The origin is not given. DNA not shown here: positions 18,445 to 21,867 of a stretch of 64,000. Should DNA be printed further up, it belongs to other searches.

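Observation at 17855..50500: Triplicated three-component module: CotH-kinase-like giant, beta-helix T9SS giant, and small Cys-rich membrane-anchored protein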

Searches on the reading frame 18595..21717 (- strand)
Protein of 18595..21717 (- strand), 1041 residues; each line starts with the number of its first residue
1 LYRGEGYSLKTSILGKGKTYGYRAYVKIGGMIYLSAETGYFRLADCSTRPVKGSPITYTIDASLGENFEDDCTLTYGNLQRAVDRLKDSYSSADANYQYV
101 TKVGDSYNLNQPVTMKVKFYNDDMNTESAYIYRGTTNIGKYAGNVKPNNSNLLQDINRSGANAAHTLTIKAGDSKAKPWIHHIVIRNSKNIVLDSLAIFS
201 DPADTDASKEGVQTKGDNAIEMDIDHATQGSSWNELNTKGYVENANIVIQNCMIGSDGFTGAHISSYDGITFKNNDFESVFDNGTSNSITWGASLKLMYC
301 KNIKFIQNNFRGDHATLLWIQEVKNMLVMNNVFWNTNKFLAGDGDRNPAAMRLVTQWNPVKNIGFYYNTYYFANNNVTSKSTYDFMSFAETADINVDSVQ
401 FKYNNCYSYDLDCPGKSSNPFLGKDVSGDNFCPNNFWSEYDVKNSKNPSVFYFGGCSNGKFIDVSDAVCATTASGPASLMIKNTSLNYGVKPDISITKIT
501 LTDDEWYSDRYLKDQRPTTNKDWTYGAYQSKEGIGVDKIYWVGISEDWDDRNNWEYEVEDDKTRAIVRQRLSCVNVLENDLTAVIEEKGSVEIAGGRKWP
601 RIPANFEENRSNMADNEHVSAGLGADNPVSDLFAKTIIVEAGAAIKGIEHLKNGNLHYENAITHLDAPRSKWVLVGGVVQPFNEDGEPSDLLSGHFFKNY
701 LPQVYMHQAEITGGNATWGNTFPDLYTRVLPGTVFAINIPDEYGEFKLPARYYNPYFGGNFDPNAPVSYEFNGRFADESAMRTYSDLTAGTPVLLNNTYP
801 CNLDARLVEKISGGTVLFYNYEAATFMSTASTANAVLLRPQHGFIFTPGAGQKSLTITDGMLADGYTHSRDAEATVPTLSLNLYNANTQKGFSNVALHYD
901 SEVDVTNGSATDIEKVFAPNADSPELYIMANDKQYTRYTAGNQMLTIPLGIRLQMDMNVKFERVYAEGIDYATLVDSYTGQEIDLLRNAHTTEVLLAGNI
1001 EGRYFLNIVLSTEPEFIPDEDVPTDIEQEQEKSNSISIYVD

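Call 20: find_homologous_proteins(query=window:18595-21717:-, max_evalue=0.001)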
Query window:18595-21717:- (1041 aa): 465 proteins with E <= 0.001 among 7233 candidates; the best 120 are listed.
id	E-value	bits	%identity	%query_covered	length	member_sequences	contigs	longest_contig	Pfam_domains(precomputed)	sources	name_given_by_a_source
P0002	0.0e+0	2418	100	100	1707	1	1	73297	-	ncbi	-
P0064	0.0e+0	2372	98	100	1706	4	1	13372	-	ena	-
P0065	0.0e+0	2347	97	100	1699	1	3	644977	-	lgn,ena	-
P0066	0.0e+0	2188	90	100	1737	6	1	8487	-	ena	-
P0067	0.0e+0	1763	73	100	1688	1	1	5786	PF16738.11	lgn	-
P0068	0.0e+0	1748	73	100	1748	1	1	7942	-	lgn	-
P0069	0.0e+0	1742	71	100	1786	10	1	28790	-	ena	-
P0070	0.0e+0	1699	70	100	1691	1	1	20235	-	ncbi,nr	ncbi:MAG: T9SS type A sorting domain-containing protein [Paludibacteraceae bacterium]|nr:T9SS type A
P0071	0.0e+0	1364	59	100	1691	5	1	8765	-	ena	-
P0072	0.0e+0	1359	60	100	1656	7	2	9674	-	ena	-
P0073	0.0e+0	1351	59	100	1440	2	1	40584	-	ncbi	-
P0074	0.0e+0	1331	58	100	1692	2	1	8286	-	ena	-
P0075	0.0e+0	1327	58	100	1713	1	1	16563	PF16738.11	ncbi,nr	ncbi:MAG: T9SS type A sorting domain-containing protein [Paludibacteraceae bacterium]|nr:T9SS type A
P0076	0.0e+0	1316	57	100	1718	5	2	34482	-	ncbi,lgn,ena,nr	ncbi:MAG: T9SS type A sorting domain-containing protein [Paludibacteraceae bacterium]|nr:T9SS type A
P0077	0.0e+0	1242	55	100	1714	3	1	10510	-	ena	-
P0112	0.0e+0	1077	52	98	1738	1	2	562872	PF13229.13,PF16738.11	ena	-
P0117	0.0e+0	1073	51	100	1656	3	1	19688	PF13229.13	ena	-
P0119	0.0e+0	1073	50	100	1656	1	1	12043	PF13229.13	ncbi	-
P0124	0.0e+0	1067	51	97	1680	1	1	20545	PF13229.13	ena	-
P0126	0.0e+0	1063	50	100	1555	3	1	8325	PF13229.13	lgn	-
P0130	0.0e+0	1060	50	100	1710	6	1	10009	PF13229.13,PF16738.11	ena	-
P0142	0.0e+0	1034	49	100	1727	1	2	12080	PF13229.13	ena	-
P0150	0.0e+0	1026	50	97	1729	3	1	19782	PF13229.13,PF16738.11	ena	-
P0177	5.2e-279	947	49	96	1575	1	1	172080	PF13229.13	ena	-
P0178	1.6e-278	945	47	100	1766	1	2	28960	PF13229.13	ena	-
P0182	9.1e-277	940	47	100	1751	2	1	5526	PF13229.13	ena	-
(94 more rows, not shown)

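Call 40: find_related_loci(query=A2, collection=genome_contigs, flank=10000)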
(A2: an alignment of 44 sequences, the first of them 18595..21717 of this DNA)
Query A2 (1041 aa) in genome_contigs; peptide patterns used: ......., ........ (x = any residue, [..] = any of these).
70 stretches matched a pattern; 42 encode a relative of the query (tblastn E <= 1e-3); 41 distinct loci.
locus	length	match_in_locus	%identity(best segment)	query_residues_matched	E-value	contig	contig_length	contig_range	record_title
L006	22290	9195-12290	72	1-1018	0e+0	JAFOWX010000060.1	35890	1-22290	MAG: Paludibacteraceae bacterium isolate RGIG873 Dairy_cattle_Rectum-1__c312989, whole genome shotgun sequence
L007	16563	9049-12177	58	1-1041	0e+0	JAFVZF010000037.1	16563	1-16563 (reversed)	MAG: Paludibacteraceae bacterium isolate RGIG5529 Sheep_Colon.Co__c947933, whole genome shotgun sequence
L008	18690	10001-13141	57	1-1041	0e+0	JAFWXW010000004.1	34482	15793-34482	MAG: Paludibacteraceae bacterium isolate RGIG6170 Sheep_Rectum-1__c114612, whole genome shotgun sequence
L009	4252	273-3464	55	1-1041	0e+0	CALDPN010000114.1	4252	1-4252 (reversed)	MAG TPA_asm: uncultured Bacteroidales bacterium isolate SRR6425778_bin.86_CONCOCT_v1.1_MAG genome assembly, contig: ERZ1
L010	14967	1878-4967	51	1-1015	0e+0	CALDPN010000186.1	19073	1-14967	MAG TPA_asm: uncultured Bacteroidales bacterium isolate SRR6425778_bin.86_CONCOCT_v1.1_MAG genome assembly, contig: ERZ1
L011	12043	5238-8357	50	1-1041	0e+0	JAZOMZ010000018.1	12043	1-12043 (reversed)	MAG: Candidatus Enterocola sp. isolate T1900045644_YK20190338.MAGScoT_cleanbin_000001 SGB_8151_k141_676090, whole genome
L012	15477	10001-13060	50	1-1015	0e+0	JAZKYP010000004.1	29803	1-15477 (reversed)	MAG: Candidatus Enterocola sp. isolate T1900045101_TC20190095.MAGScoT_cleanbin_000001 SGB_4759_k141_2542511, whole genom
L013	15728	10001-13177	49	1-1023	0e+0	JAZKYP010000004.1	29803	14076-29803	MAG: Candidatus Enterocola sp. isolate T1900045101_TC20190095.MAGScoT_cleanbin_000001 SGB_4759_k141_2542511, whole genom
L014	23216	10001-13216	48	14-1011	0e+0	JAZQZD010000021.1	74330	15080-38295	MAG: Candidatus Enterocola sp. isolate T1900045158_TC20190152.MAGScoT_cleanbin_000001 SGB_4998_k141_1602938, whole genom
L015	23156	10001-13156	48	1-1029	0e+0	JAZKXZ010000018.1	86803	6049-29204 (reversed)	MAG: Candidatus Enterocola sp. isolate T1900045110_TC20190104.MAGScoT_cleanbin_000001 SGB_4791_k141_395790, whole genome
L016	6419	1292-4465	46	1-1039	0e+0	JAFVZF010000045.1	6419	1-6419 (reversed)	MAG: Paludibacteraceae bacterium isolate RGIG5529 Sheep_Colon.Co__c1073987, whole genome shotgun sequence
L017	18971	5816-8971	47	1-1039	0e+0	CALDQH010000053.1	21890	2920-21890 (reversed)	MAG TPA_asm: uncultured Bacteroidales bacterium isolate SRR6425823_bin.132_CONCOCT_v1.1_MAG genome assembly, contig: ERZ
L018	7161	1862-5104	44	3-1041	0e+0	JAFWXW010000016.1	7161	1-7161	MAG: Paludibacteraceae bacterium isolate RGIG6170 Sheep_Rectum-1__c420956, whole genome shotgun sequence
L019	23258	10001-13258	44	2-1036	0e+0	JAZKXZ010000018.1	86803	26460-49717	MAG: Candidatus Enterocola sp. isolate T1900045110_TC20190104.MAGScoT_cleanbin_000001 SGB_4791_k141_395790, whole genome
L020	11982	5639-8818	44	1-1040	0e+0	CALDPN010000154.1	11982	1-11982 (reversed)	MAG TPA_asm: uncultured Bacteroidales bacterium isolate SRR6425778_bin.86_CONCOCT_v1.1_MAG genome assembly, contig: ERZ1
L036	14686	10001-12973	32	11-1038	3e-123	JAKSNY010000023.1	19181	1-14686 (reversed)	MAG: Paludibacteraceae bacterium isolate Horse_feces163 MAG163_23, whole genome shotgun sequence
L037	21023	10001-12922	33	11-1013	8e-119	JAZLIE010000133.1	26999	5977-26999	MAG: Candidatus Enterocola sp. isolate T1900044979_TA20190041.MAGScoT_cleanbin_000009 SGB_4073_k141_1136005, whole genom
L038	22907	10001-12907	31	53-1041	1e-109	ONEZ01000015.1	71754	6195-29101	uncultured Bacteroidales bacterium isolate RUG243 genome assembly, contig: scaffold_174, whole genome shotgun sequence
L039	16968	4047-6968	30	1-1041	1e-94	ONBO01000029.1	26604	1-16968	uncultured Bacteroidales bacterium isolate RUG163 genome assembly, contig: scaffold_661, whole genome shotgun sequence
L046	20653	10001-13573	33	70-1039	1e-63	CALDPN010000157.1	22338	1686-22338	MAG TPA_asm: uncultured Bacteroidales bacterium isolate SRR6425778_bin.86_CONCOCT_v1.1_MAG genome assembly, contig: ERZ1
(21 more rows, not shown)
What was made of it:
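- The core found 41 loci among 185,579 species genomes (call 40).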

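Call 42: predict_structure(alignment_id=A2)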
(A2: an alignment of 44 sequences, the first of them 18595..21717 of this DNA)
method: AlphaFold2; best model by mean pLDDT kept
length: 1041 residues; sequences in the alignment: 44
mean_pLDDT: 79.3   pTM: 0.63
mean pLDDT of the five models: 79.3, 78.9, 76.4, 75.1, 74.3
residues with pLDDT >= 90: 267; 70-90: 541; 50-70: 175; < 50: 58
segments of 3 or more residues with pLDDT < 50: 1-6, 123-128, 204-206, 209-213, 870-874, 1013-1041
pLDDT, mean of each block of 10 residues (from residue 1): 50 67 73 63 68 91 79 88 94 90 94 88 48 78 77 91 93 73 92 89 52 66 83 81 93 79 92 86 70 89 93 88 94 87 85 89 92 86 91 86 87 90 85 85 86 72 68 60 69 89 81 67 64 83 85 80 63 87 82 63 88 85 78 94 90 91 84 81 88 81 79 64 76 81 75 77 82 93 91 90 90 84 67 73 88 91 73 59 79 78 58 69 85 81 82 87 80 87 86 86 86 40 28 29 32
secondary structure, 60 per line:
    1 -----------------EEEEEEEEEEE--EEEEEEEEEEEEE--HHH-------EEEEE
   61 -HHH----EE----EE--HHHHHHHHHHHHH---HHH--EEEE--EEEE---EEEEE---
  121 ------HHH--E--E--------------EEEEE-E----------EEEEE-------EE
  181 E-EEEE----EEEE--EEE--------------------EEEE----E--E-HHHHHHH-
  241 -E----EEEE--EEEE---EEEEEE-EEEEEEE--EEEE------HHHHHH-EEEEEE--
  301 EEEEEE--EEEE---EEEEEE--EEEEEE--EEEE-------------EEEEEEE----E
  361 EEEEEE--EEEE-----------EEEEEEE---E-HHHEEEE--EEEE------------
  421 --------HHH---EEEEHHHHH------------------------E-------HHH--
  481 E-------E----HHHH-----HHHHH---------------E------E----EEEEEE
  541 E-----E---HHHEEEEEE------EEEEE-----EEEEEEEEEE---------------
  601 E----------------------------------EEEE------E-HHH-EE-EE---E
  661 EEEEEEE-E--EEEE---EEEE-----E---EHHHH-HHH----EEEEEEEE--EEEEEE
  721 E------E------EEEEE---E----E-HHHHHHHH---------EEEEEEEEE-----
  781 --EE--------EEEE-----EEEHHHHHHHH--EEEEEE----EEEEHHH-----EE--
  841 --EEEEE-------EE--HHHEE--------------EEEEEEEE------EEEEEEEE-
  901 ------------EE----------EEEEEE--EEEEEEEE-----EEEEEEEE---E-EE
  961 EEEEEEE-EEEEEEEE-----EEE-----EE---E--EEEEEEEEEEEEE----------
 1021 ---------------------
elements in order (helices of 4 or more, strands of 3 or more residues): E18-28 E31-43 E56-60 H79-91 E100-103 E106-109 E113-117 E150-154 E167-171 E179-181 E183-186 E191-194 E197-199 E220-223 H233-239 E247-250 E253-256 E260-265 E267-273 E276-279 H286-291 E293-298 E301-306 E309-312 E316-321 E324-329 E332-335 E349-355 E360-366 E369-372 E384-390 E399-402 E405-408 E435-438 H439-443 H494-497 H503-507 E535-541 E554-559 E566-570 E576-585 E636-639 E660-667 E672-675 E679-682 H693-696 E705-712 E715-721 E735-739 H750-757 E767-775 E793-796 E802-804 H805-812 E815-820 E825-828 E843-847 E878-885 E892-899 E925-930 E933-940 E946-953 E959-967 E969-976 E982-984 E998-1010
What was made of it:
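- On Pectate-lyase superfamily right-handed beta-helix: The AF2 model shows regular short strands at core residues ~150-440 (call 42).
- The AF2 model has pLDDT 79 (call 42).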

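Call 45: fold_search(model_id=the predicted structure, library=pdb)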
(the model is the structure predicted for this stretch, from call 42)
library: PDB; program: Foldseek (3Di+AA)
matches with E <= 10: 325; with E <= 0.001: 2
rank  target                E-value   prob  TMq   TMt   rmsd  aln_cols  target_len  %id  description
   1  5gqc_D                1.6e-05  1.00  0.20  0.30  11.6       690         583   12  Crystal structure of lacto-N-biosidase LnbX from Bifidobacterium longum subsp. longum, ligand-free form (released 2017-04-19)
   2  5gqc_A                3.0e-05  1.00  0.19  0.28  14.3       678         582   11  Crystal structure of lacto-N-biosidase LnbX from Bifidobacterium longum subsp. longum, ligand-free form (released 2017-04-19)
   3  7chu_A                1.1e-03  1.00  0.14  0.25  10.3       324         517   12  Geobacillus virus E2 - ORF18 (released 2021-04-14)
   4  24qi                  1.3e-03  0.63  0.09  0.14  16.3       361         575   11  Crystal structure of a tailspike depolymerase (Belisarius_gp86) from Acinetobacter phage Belisarius (released 2026-03-25)
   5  7vz3_B                1.5e-03  0.99  0.14  0.18  14.2       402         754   11  Cryo-EM structure of Depo32, a Klebsiella phage depolymerase targets the K2 serotype K. pneumoniae (released 2023-08-30)
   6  6kqs_A                1.9e-03  0.99  0.17  0.26  10.8       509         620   10  Crystal Structure of GH136 lacto-N-biosidase from Eubacterium ramulus - selenomethionine derivative (released 2020-06-10)
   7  6w4q_D                2.7e-03  0.93  0.13  0.17  13.7       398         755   12  Crystal structure of full-length tailspike protein 2 (TSP2, ORF211) ) from Escherichia coli O157:H7 bacteriophage CAB1 (released 2021-01-20)
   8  2uve_B                3.3e-03  0.80  0.14  0.23  20.9       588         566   10  Structure of Yersinia enterocolitica Family 28 Exopolygalacturonase (released 2007-05-08)
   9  6w4q_B                4.0e-03  0.91  0.13  0.17  15.7       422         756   12  Crystal structure of full-length tailspike protein 2 (TSP2, ORF211) ) from Escherichia coli O157:H7 bacteriophage CAB1 (released 2021-01-20)
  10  9ozd_C                4.0e-03  0.84  0.13  0.28  12.9       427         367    9  Crystal structure of the polysaccharide lyase RbmB from Vibrio cholerae bound to Vibrio Polysaccharide (released 2026-03-11)
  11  7vyv_A                4.2e-03  0.90  0.13  0.18  12.8       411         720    9  Cryo-EM structure of Depo32, a Klebsiella phage depolymerase targets the K2 serotype K. pneumoniae (released 2023-08-30)
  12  9k4a_A                5.3e-03  0.38  0.11  0.15  12.1       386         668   10  Cryo-EM structure of depolymerase S2-4 from Klebsiella phage K64-1 (released 2026-03-25)
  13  4urr_B                5.6e-03  0.28  0.10  0.18  27.2       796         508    8  Tailspike protein of Sf6 bacteriophage bound to Shigella flexneri O- antigen octasaccharide fragment (released 2015-07-15)
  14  5w6p_A                5.8e-03  0.41  0.14  0.21  29.2       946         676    9  Crystal structure of Bacteriophage CBA120 tailspike protein 2 enzymatically active domain (TSP2dN, orf211) (released 2018-10-24)
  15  5w6p_D                7.4e-03  0.92  0.14  0.20  13.5       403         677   12  Crystal structure of Bacteriophage CBA120 tailspike protein 2 enzymatically active domain (TSP2dN, orf211) (released 2018-10-24)
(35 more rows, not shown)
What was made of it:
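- Closest known: GH136 lacto-N-biosidase LnbX with its designated partner LnbY/GH136I. Same: LnbX is the top Foldseek hit for the core (call 45).
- Fold similarity to enzymes is weak (call 45).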

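Call 48: search_solved_structures(query=A2, max_evalue=10)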
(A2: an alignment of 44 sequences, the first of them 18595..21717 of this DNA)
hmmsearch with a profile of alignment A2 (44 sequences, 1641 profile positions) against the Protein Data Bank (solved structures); distinct sequences matched with E-value up to 10: 4.
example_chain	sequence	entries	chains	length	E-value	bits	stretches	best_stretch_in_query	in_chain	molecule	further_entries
7pq4_A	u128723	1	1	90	0.11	13.4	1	1550-1641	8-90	Arginine-specific cysteine proteinase (Arg-gingipain)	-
1z7m_A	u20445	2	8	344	0.13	13.1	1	603-675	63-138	ATP phosphoribosyltransferase regulatory subunit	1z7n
7dxk_A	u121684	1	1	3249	0.23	12.3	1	45-156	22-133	Huntingtin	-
7emf_O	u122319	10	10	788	4.7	8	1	72-178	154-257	Mediator of RNA polymerase II transcription subunit 15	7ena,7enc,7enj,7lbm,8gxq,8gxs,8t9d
